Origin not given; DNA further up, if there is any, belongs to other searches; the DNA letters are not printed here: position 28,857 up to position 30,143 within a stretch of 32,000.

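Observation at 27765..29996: Tandem paralogs, each apparently an internal duplication of an NTF2/SnoaL-like domain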

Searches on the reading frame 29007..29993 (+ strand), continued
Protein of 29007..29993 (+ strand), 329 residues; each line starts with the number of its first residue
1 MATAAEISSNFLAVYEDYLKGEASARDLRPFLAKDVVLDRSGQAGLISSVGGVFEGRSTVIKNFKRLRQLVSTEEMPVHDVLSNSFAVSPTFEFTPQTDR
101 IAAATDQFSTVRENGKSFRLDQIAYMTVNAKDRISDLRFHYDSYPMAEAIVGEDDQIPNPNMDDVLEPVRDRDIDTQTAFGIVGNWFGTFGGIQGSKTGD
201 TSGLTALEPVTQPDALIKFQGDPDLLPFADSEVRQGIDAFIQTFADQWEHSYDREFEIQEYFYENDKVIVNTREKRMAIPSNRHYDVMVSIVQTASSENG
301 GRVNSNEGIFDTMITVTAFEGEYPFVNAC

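Call 43: find_related_loci(query=A3, collection=genome_contigs, flank=10000)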
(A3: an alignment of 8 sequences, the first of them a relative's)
Query A3 (393 aa) in genome_contigs; peptide patterns used: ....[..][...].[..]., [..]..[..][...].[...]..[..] (x = any residue, [..] = any of these).
35 stretches matched a pattern; 6 encode a relative of the query (tblastn E <= 1e-3); 6 distinct loci.
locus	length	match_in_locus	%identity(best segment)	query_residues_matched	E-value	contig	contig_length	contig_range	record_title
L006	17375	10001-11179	100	1-393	0e+0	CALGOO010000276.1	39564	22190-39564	MAG TPA_asm: uncultured Candidatus Competibacteraceae bacterium isolate SRR1506984_bin.29_CONCOCT_v1.1_MAG genome assemb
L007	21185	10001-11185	95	1-393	0e+0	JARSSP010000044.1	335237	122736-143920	MAG: Candidatus Contendobacter sp. isolate SCELSE-3-Con NODE_35_length_335237_cov_126.310184, whole genome shotgun seque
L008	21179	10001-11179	93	1-393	0e+0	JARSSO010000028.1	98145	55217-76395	MAG: Candidatus Contendobacter sp. isolate SCELSE-2-Con NODE_290_length_98145_cov_174.413559, whole genome shotgun seque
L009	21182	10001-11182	88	1-393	0e+0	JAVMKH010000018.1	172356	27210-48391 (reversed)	MAG: Candidatus Contendobacter sp. isolate SCELSE-6-Con G12SPAdes_bin.052_0000000018, whole genome shotgun sequence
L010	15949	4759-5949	77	1-393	0e+0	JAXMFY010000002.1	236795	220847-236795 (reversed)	MAG: Candidatus Competibacteraceae bacterium isolate STL-PRO99 C2.53.fa-2, whole genome shotgun sequence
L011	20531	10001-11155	78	1-384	0e+0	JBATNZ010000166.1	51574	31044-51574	MAG: Candidatus Contendobacter sp. isolate MFD10518_ilm_asm_bin19 k127_48690, whole genome shotgun sequence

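Call 46: search_protein_families(library=pfam, proteins=[L007:4752-6464:+, L007:7394-7999:+, L007:7872-8450:+, L007:9001-9909:+, L007:11348-12607:+, L007:12654-13406:+, L007:13493-14605:-, L007:14655-15650:-, L007:15650-16054:-, L007:15957-17033:+], max_evalue=0.001)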
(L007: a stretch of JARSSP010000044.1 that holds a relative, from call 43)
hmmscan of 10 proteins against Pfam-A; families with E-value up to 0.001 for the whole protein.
L007:4752-6464:+ (571 aa): 3 families
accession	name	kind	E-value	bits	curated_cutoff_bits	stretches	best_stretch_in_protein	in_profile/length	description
PF02775.26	TPP_enzyme_C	-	3.6e-31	108.4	21.9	1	408-553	10-150/151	Thiamine pyrophosphate enzyme, C-terminal TPP binding domain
PF02776.23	TPP_enzyme_N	-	1.8e-26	92.7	26.8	1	8-115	2-109/119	Thiamine pyrophosphate enzyme, N-terminal TPP binding domain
PF00205.28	TPP_enzyme_M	-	2.4e-23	82.8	30.4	1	194-330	1-137/137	Thiamine pyrophosphate enzyme, central domain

L007:7394-7999:+ (202 aa): 1 family
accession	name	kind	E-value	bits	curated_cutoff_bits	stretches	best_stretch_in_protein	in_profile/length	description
PF01965.30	DJ-1_PfpI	-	5.6e-16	59.2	26.6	1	19-197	1-164/165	DJ-1/PfpI family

L007:7872-8450:+ (193 aa): 2 families
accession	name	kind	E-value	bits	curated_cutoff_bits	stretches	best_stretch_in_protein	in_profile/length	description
PF00903.31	Glyoxalase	-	1.6e-11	45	20.6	1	56-178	2-121/121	Glyoxalase/Bleomycin resistance protein/Dioxygenase superfamily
PF13669.12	Glyoxalase_4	-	3.5e-05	24.5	27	1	58-144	2-87/109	Glyoxalase/Bleomycin resistance protein/Dioxygenase superfamily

L007:9001-9909:+ (303 aa): 2 families
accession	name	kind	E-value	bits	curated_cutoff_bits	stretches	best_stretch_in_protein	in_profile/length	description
PF01545.26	Cation_efflux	-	4.5e-25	89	26.6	1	29-218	12-198/198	Cation efflux family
PF16916.11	ZT_dimer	-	8.8e-08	32.5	26.7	1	228-294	6-72/78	Dimerisation domain of Zinc Transporter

L007:11348-12607:+ (420 aa): 2 families
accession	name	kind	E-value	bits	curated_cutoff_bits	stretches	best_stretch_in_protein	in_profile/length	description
PF07228.17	SpoIIE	-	8.5e-48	163.3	25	1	194-413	2-189/192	Stage II sporulation protein E (SpoIIE)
PF00072.30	Response_reg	-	4.7e-11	43.3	30.2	1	8-119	1-110/111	Response regulator receiver domain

L007:12654-13406:+ (251 aa): 6 families
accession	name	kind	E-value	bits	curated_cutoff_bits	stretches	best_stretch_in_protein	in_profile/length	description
PF10609.15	ParA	-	4.2e-18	66.1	27.1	1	3-60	4-61/246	NUBPL iron-transfer P-loop NTPase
PF13614.12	AAA_31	-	2.1e-17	64.1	27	1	3-171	2-161/177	AAA domain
PF01656.29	CbiA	-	3.3e-12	46.9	25.4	1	5-227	1-122/125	CobQ/CobB/MinD/ParA nucleotide binding domain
PF07015.17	VirC1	-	2.9e-06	27.2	24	0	3-40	2-39/231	VirC1 protein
PF09140.17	MipZ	-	2.6e-05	24.1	20.7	1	4-42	2-40/262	ATPase MipZ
PF00142.24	Fer4_NifH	-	0.00032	20.7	25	0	11-52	8-50/271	4Fe-4S iron sulfur cluster binding proteins, NifH/frxC family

L007:13493-14605:- (370 aa): 3 families
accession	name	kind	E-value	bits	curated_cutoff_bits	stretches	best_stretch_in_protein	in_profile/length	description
PF00498.31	FHA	-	4e-11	43.6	20.7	1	228-289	2-60/67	FHA domain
PF00211.25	Guanylate_cyc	-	1.8e-08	34.6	21.9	1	50-178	36-176/183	Adenylate and Guanylate cyclase catalytic domain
PF16697.10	Yop-YscD_cpl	-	7.2e-05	23.4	33.2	1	214-268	8-61/94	Inner membrane component of T3SS, cytoplasmic domain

L007:14655-15650:- (331 aa): 1 family
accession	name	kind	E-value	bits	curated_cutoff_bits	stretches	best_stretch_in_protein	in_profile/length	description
PF13557.12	Phenol_MetA_deg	-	1.9e-41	143.2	22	1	83-321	1-236/242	Putative MetA-pathway of phenol degradation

L007:15650-16054:- (134 aa): 0 families

L007:15957-17033:+ (359 aa): 1 family
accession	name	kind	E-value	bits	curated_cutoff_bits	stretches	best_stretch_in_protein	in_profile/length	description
PF00266.25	Aminotran_5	-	2.4e-54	185.2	21.5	1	5-347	2-371/371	Aminotransferase class-V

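Call 61: find_encoding_contigs(protein=P0030, flank=8000, max_places=3)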
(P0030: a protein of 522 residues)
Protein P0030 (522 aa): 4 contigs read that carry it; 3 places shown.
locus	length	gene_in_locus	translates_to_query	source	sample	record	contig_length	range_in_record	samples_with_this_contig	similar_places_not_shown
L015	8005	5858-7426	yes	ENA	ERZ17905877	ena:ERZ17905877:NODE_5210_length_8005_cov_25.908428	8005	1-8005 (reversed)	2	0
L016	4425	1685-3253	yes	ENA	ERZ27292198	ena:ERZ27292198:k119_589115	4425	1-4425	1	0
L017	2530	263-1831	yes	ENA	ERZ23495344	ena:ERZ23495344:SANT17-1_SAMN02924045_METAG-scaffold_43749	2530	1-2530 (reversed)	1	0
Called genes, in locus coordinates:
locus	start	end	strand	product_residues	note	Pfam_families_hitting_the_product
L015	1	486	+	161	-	?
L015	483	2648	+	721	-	PF00912:Transgly, PF00905:Transpeptidase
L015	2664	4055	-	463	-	PF01029:NusB, PF22458:RsmF-B_ferredox, PF01189:Methyltr_RsmB-F, PF13847:Methyltransf_31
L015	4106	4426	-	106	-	PF01035:DNA_binding_1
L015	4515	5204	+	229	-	PF00588:SpoU_methylase, PF12105:SpoU_methylas_C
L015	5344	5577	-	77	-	-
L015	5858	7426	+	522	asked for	PF12680:SnoaL_2 (faint), PF13448:DUF4114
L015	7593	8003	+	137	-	?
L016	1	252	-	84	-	?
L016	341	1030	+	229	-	PF00588:SpoU_methylase, PF12105:SpoU_methylas_C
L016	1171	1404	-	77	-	-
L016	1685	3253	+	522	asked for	PF12680:SnoaL_2 (faint), PF13448:DUF4114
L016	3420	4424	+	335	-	?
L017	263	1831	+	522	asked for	PF12680:SnoaL_2 (faint), PF13448:DUF4114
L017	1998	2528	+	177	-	?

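Call 62: find_encoding_contigs(protein=P0027, flank=8000, max_places=3)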
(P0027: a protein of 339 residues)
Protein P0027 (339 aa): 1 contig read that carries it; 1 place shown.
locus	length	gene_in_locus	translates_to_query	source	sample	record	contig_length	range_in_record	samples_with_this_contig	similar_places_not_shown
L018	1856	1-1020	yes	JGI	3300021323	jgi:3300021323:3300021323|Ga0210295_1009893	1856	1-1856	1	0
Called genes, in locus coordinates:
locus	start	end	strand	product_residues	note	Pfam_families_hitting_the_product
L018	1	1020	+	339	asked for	PF12680:SnoaL_2 (faint)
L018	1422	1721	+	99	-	-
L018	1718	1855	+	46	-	?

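Call 63: find_encoding_contigs(protein=P0033, flank=8000, max_places=3)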
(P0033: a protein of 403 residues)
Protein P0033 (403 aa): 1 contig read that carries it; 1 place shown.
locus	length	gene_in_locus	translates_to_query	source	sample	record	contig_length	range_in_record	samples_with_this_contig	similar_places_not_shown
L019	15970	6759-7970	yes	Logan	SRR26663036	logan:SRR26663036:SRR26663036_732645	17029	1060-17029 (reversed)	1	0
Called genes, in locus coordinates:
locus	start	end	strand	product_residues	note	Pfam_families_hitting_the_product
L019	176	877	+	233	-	PF02357:NusG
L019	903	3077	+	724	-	PF13188:PAS_8 (faint), PF01590:GAF, PF13185:GAF_2, PF13492:GAF_3 (faint), PF01590:GAF, PF13185:GAF_2, PF07228:SpoIIE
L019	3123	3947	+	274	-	PF17124:ThiJ_like, PF01965:DJ-1_PfpI (weak)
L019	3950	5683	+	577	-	PF02776:TPP_enzyme_N, PF00205:TPP_enzyme_M, PF02775:TPP_enzyme_C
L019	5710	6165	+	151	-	-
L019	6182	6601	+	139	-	PF12680:SnoaL_2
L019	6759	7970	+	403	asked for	-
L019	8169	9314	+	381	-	PF00248:Aldo_ket_red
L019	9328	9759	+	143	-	PF07366:SnoaL, PF12680:SnoaL_2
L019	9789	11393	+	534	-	PF00732:GMC_oxred_N, PF01266:DAO (faint), PF05199:GMC_oxred_C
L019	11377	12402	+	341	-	PF01965:DJ-1_PfpI, PF00903:Glyoxalase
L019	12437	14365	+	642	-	PF07221:GlcNAc_2-epim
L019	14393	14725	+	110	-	PF01740:STAS, PF13466:STAS_2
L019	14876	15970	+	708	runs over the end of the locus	PF02922:CBM_48, PF00128:Alpha-amylase, PF21156:ISOA1-3_C (weak), PF21331:Isoamylase_C (weak)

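Call 68: find_encoding_contigs(protein=P0035, flank=10000, max_places=2)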
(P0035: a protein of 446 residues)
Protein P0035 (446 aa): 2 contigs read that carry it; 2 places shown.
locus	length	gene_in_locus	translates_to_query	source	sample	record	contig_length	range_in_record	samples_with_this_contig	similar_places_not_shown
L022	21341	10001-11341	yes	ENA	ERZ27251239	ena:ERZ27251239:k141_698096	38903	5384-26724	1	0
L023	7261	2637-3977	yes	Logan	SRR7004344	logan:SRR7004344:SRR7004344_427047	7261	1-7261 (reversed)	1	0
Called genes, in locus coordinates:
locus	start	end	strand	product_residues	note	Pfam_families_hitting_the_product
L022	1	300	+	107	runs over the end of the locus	-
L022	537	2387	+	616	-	PF07221:GlcNAc_2-epim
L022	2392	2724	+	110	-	PF01740:STAS, PF13466:STAS_2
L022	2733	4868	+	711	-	PF02922:CBM_48, PF00128:Alpha-amylase, PF21156:ISOA1-3_C, PF21331:Isoamylase_C (weak)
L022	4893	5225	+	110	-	PF01740:STAS, PF13466:STAS_2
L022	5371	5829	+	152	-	PF13581:HATPase_c_2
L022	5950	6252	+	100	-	-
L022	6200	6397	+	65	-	-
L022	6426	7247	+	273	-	PF17124:ThiJ_like, PF01965:DJ-1_PfpI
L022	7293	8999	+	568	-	PF02776:TPP_enzyme_N, PF00205:TPP_enzyme_M, PF02775:TPP_enzyme_C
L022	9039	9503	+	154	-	-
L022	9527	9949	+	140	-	PF12680:SnoaL_2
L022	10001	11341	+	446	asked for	-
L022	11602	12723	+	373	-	PF00248:Aldo_ket_red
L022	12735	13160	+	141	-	PF07366:SnoaL, PF12680:SnoaL_2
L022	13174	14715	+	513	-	PF00732:GMC_oxred_N, PF05199:GMC_oxred_C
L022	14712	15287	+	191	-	PF01965:DJ-1_PfpI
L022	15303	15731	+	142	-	PF00903:Glyoxalase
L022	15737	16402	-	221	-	PF03807:F420_oxidored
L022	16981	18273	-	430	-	PF01590:GAF, PF13185:GAF_2, PF13492:GAF_3 (faint), PF07228:SpoIIE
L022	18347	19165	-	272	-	PF00753:Lactamase_B (weak), PF12706:Lactamase_B_2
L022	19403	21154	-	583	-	PF01435:Peptidase_M48, PF04972:BON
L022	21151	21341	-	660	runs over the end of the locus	PF05226:CHASE2, PF00211:Guanylate_cyc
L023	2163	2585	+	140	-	PF12680:SnoaL_2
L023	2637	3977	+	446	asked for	-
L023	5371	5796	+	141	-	PF07366:SnoaL, PF12680:SnoaL_2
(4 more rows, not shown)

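Call 83: search_protein_families(library=pfam, proteins=[L019:5710-6162:+, L020:17335-19014:+, L020:7413-9239:-, L020:13778-14392:+], max_evalue=1)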
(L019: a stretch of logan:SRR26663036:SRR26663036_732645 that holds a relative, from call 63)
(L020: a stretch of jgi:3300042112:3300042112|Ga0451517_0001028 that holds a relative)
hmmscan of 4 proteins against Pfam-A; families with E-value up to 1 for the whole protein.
L019:5710-6162:+ (151 aa): 1 family
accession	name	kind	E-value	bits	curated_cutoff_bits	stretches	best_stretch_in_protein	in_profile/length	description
PF12680.13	SnoaL_2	-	0.015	16.3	27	1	35-106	15-77/102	SnoaL-like domain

L020:17335-19014:+ (560 aa): 2 families
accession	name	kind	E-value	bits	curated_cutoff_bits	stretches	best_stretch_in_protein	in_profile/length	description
PF22058.2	X25_BaPul_like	-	2.1e-06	28.2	27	2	313-355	15-55/87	Pullulanase X25 domain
PF16561.11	AMPK1_CBM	-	0.0023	18.5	26.8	0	324-359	25-60/85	Glycogen recognition site of AMP-activated protein kinase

L020:7413-9239:- (608 aa): 5 families
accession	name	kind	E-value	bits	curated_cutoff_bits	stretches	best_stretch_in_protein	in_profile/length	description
PF07221.17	GlcNAc_2-epim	-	2.7e-14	53.6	23.4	2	300-491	127-320/347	N-acylglucosamine 2-epimerase (GlcNAc 2-epimerase)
PF07944.18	Beta-AFase-like_GH127_cat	-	4.4e-05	23.1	24.9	1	294-405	162-255/376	Beta-L-arabinofuranosidase, GH127 catalytic domain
PF06662.19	C5-epim_C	-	0.00049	20.1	23.3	0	167-194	38-65/188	D-glucuronyl C5-epimerase C-terminus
PF05147.19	LANC_like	-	0.014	14.5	23.2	1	315-475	112-251/350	Lanthionine synthetase C-like protein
PF19416.4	Astro_VPg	-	0.16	13.3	25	0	395-438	39-72/104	Astrovirus VPg protein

L020:13778-14392:+ (205 aa): 3 families
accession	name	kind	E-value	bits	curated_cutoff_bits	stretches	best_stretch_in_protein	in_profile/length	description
PF00230.25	MIP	-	1.6e-10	41.6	25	1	5-181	17-201/222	Major intrinsic protein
PF05437.17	AzlD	-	0.1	13.2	23.7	0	52-128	10-82/99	Branched-chain amino acid transport protein (AzlD)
PF13072.11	MciZ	-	0.2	11.9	22.2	1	64-75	13-24/37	Mother cell inhibitor of FtsZ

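Call 88: search_protein_families(library=ncbifam, proteins=[L022:7293-8996:+, L022:6426-7244:+, L022:9039-9500:+, L022:9527-9946:+, L022:12735-13157:+, L022:14712-15284:+, L022:15303-15728:+, L022:537-2384:+, L022:15737-16399:-, L022:11602-12720:+], max_evalue=0.00001)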
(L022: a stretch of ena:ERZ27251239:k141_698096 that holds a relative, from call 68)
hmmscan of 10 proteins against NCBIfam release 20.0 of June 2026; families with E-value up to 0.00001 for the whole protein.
L022:7293-8996:+ (568 aa): 55 families (the best 25 are shown)
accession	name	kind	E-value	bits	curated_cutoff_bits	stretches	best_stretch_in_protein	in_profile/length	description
NF005485.1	PRK07092.1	equivalog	3.9e-92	309.7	493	1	11-554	8-519/523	benzoylformate decarboxylase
NF005760.0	PRK07586.1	equivalog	9.4e-87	292.1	363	2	338-553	302-514/514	acetolactate synthase large subunit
TIGR00118.1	acolac_lg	equivalog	6.2e-79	265.9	538.35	1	8-557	5-538/557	biosynthetic-type acetolactate synthase large subunit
NF004919.0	PRK06276.1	equivalog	1.6e-73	247.9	866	1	6-556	3-541/582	acetolactate synthase large subunit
NF004710.0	PRK06048.1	equivalog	1.7e-73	248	976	1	3-556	7-540/561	acetolactate synthase large subunit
NF006203.0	PRK08327.1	equivalog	3.9e-72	243.6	456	1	8-543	13-554/571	thiamine pyrophosphate-requiring protein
NF006052.0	PRK08199.1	subfamily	9.9e-70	235.4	539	1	4-555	8-539/559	thiamine pyrophosphate protein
NF006524.0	PRK08978.1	equivalog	2.4e-68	230.7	738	1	6-554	3-525/548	acetolactate synthase 2 catalytic subunit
NF006122.0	PRK08266.1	subfamily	5e-68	229.9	571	1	2-555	2-526/543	hypothetical protein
NF006016.1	PRK08155.1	equivalog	5.7e-67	226.4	870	1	5-554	4-533/554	acetolactate synthase large subunit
NF009122.0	PRK12474.1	subfamily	8.9e-66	222.7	835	2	382-551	349-516/518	hypothetical protein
NF005713.0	PRK07525.1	subfamily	3.3e-63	214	620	1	5-551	7-560/592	sulfoacetaldehyde acetyltransferase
NF005860.0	PRK07789.1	equivalog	4.3e-62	210.3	881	1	5-554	35-579/615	acetolactate synthase large subunit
NF004772.0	PRK06112.1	subfamily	5.9e-62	209.8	673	1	48-561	55-567/578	acetolactate synthase catalytic subunit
NF005584.0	PRK07282.1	equivalog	2.2e-61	208.1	970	1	4-553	10-540/566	acetolactate synthase large subunit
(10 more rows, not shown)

L022:6426-7244:+ (273 aa): 1 family
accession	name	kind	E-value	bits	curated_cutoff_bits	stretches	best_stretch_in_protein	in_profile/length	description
TIGR01382.1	PfpI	subfamily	1.2e-11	44.5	139.05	1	112-176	55-116/169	DJ-1/PfpI/YhbO family deglycase/protease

L022:9039-9500:+ (154 aa): 0 families

L022:9527-9946:+ (140 aa): 0 families

L022:12735-13157:+ (141 aa): 1 family
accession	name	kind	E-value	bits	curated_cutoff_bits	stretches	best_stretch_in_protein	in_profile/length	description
TIGR02096.1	TIGR02096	subfamily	2.6e-10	40.7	97.1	1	33-137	23-129/129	ketosteroid isomerase-related protein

L022:14712-15284:+ (191 aa): 2 families
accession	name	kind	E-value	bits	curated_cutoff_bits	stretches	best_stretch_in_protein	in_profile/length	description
TIGR01382.1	PfpI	subfamily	4.7e-19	68.5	139.05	1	7-186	1-168/169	DJ-1/PfpI/YhbO family deglycase/protease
NF040823.1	deglyc_PfpI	equivalog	3.1e-10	40.2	330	1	7-181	2-160/166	deglycase PfpI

L022:15303-15728:+ (142 aa): 3 families
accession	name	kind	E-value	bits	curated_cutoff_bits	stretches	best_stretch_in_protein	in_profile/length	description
NF050075.1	SMU1112c_YaeR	equivalog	1.3e-11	44.8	140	1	7-128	5-123/125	SMU1112c/YaeR family gloxylase I-like metalloprotein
NF008551.0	PRK11478.1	equivalog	8.8e-07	29.4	148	1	8-128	9-126/129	VOC family protein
TIGR03081.1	metmalonyl_epim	equivalog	9.7e-06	26.1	114.95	0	7-94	3-92/129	methylmalonyl-CoA epimerase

L022:537-2384:+ (616 aa): 2 families
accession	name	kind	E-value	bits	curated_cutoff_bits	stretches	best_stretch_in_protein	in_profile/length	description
NF041848.1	celb_epim_EpiA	equivalog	8.7e-07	28.3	800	0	162-282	62-167/405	cellobiose 2-epimerase EpiA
NF052547.1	AcylGsamEpipAGE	equivalog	3e-06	26.5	600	1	329-489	191-344/384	n-acyl-d-glucosamine 2-epimerase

L022:15737-16399:- (220 aa): 3 families
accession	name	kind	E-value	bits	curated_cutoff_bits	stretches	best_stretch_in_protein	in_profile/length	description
TIGR01915.1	npdG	equivalog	5e-09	36.4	149.8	1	2-183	3-199/220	NADPH-dependent F420 reductase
NF006409.0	PRK08655.1-3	equivalog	8.7e-09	35.3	310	1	1-83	2-81/290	prephenate dehydrogenase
TIGR00872.1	gnd_rel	equivalog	7.7e-06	25.4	297.2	0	1-94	2-96/299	phosphogluconate dehydrogenase (NAD(+)-dependent, decarboxylating)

L022:11602-12720:+ (373 aa): 7 families
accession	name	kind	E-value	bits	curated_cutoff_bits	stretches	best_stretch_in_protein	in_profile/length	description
TIGR01293.1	Kv_beta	subfamily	6.5e-34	117.4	365.4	1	1-319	1-314/319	voltage-dependent potassium channel subunit beta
NF007912.0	PRK10625.1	equivalog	5.9e-31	108.1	415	1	1-322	1-336/346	NADP(H)-dependent aldo-keto reductase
NF049922.1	MethglyxlRedYdjG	equivalog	1.1e-30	106.7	550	1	2-325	2-322/326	NADH-dependent methylglyoxal reductase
NF007388.0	PRK09912.1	subfamily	2e-29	102.6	448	1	1-321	13-329/346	L-glyceraldehyde 3-phosphate reductase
NF008377.0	PRK11172.1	equivalog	1.2e-12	47.6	327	1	104-220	73-186/267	2,5-didehydrogluconate reductase DkgB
NF007695.0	PRK10376.1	subfamily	4e-11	42.5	280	1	32-193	37-194/290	oxidoreductase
NF008598.0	PRK11565.1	equivalog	9.7e-08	31.4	425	0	103-167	82-147/275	2,5-didehydrogluconate reductase DkgA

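Call 93: find_related_loci(query=A1, collection=viral_contigs, flank=5000)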
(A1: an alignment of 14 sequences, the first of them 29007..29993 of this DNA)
Query A1 (329 aa) in viral_contigs; peptide patterns used: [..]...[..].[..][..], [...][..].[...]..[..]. (x = any residue, [..] = any of these).
74 stretches matched a pattern, but none encodes a relative of the query by tblastn (E <= 1e-3).

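Call 94: search_protein_families(library=padloc, proteins=[window:29007-29993:+], max_evalue=0.01)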
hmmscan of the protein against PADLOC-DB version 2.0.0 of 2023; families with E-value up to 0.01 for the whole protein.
window:29007-29993:+ (329 aa): 0 families

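Call 95: find_related_loci(query=A3, collection=metagenome_contigs, flank=10000)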
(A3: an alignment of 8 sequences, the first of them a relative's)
Query A3 (393 aa) in metagenome_contigs; peptide patterns used: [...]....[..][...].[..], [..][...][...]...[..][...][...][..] (x = any residue, [..] = any of these).
153 stretches matched a pattern; 9 encode a relative of the query (tblastn E <= 1e-3); 9 distinct loci.
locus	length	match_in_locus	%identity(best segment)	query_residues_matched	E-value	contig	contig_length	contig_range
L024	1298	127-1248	75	1-380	0e+0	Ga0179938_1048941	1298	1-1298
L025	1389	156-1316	72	1-389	0e+0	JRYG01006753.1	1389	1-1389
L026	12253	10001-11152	78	1-384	0e+0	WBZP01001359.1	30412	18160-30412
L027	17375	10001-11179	100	1-393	0e+0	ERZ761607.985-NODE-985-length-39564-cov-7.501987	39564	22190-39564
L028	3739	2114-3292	38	52-393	3e-65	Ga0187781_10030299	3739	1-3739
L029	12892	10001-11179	38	52-393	5e-65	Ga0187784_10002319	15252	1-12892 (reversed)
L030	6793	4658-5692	38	56-379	2e-61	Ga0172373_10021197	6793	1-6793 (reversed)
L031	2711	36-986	34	64-379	3e-47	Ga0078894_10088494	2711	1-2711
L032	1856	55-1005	33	64-379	6e-47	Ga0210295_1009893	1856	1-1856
